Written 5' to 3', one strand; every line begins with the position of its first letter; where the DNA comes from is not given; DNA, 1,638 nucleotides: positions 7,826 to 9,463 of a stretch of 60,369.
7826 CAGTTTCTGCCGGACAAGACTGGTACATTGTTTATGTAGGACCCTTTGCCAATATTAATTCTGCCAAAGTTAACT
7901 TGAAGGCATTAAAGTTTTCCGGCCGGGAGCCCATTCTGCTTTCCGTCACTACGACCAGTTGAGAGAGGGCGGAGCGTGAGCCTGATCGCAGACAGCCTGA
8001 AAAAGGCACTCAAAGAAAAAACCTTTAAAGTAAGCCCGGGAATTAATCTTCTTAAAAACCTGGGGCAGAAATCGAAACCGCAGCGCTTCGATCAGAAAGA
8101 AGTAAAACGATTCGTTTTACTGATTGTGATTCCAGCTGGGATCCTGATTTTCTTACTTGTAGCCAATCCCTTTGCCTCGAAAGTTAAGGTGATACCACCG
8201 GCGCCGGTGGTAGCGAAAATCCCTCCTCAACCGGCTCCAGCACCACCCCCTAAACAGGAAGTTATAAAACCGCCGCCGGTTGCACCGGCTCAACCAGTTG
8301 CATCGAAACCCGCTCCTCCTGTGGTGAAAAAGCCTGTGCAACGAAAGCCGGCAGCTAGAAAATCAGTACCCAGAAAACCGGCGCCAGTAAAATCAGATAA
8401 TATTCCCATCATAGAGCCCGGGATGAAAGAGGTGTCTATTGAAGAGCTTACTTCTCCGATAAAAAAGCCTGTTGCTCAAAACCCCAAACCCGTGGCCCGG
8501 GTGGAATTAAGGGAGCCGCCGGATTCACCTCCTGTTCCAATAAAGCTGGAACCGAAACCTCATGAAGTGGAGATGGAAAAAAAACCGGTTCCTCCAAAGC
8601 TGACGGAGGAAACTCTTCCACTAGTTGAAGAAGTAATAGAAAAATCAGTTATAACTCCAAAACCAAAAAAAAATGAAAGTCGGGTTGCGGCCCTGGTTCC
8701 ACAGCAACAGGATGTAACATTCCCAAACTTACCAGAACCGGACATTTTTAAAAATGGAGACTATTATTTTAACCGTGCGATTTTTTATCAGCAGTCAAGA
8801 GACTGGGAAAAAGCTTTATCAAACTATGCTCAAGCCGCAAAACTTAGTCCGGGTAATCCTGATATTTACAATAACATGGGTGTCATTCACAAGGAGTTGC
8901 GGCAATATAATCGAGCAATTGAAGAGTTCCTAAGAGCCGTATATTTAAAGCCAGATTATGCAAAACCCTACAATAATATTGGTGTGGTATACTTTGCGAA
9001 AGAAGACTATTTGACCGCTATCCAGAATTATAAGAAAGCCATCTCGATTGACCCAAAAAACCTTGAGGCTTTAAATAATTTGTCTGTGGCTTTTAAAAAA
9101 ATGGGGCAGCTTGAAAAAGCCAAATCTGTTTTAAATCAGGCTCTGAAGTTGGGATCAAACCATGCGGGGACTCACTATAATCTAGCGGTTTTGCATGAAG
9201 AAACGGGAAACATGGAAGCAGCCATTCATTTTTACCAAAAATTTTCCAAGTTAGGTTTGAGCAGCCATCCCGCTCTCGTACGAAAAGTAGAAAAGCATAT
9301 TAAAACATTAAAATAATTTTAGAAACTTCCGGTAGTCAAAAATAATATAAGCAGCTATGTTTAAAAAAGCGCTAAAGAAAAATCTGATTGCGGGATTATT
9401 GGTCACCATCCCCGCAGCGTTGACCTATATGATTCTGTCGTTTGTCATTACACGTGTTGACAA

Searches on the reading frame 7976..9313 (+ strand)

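Call 43: search_protein_families(library=pfam, proteins=[window:7976-9313:+], max_evalue=0.001)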
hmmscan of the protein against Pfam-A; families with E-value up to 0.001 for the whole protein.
window:7976-9313:+ (446 aa): 20 families
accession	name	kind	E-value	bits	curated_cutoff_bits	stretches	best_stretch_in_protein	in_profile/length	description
PF00515.34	TPR_1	-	1.8e-29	100.8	27.8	2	329-362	1-34/34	Tetratricopeptide repeat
PF07719.23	TPR_2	-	2e-29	99.7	27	3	329-362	1-34/34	Tetratricopeptide repeat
PF13414.12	TPR_11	-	3.5e-29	100.7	26.8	4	338-377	3-42/42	TPR repeat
PF13181.12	TPR_8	-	6.3e-28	95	25.7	3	330-362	2-34/34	Tetratricopeptide repeat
PF13431.12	TPR_17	-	1e-24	85.1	24.4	2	352-383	2-33/34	Tetratricopeptide repeat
PF13424.12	TPR_12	-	4e-21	75.4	30.1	3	329-392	3-74/77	Tetratricopeptide repeat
PF14559.12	TPR_19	-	1.6e-19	70.4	25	3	340-391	2-53/68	Tetratricopeptide repeat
PF13432.12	TPR_16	-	6.7e-15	55.7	32.7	2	372-422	6-56/65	Tetratricopeptide repeat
PF13371.12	TPR_9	-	4.6e-12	46.2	35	1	271-327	5-61/73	Tetratricopeptide repeat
PF13428.12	TPR_14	-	9.4e-12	44.8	23.5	0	265-302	5-42/44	Tetratricopeptide repeat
PF10373.15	EST1_DNA_bind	-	2.3e-11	44.2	22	1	316-387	3-74/282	Est1 DNA/RNA binding domain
PF13176.12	TPR_7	-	5.4e-10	39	27.9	0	268-294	6-34/36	Tetratricopeptide repeat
PF13174.12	TPR_6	-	1e-08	35.7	26.3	0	368-391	5-28/33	Tetratricopeptide repeat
PF23914.1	TPR_CcmH_CycH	-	1.4e-08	35.2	42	1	334-426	55-150/158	Cytochrome c-type biogenesis protein H TPR domain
PF25064.1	ARM_TT21_5th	-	1.8e-08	35.1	27.8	1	339-422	11-97/117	TT21 fifth ARM repeats domain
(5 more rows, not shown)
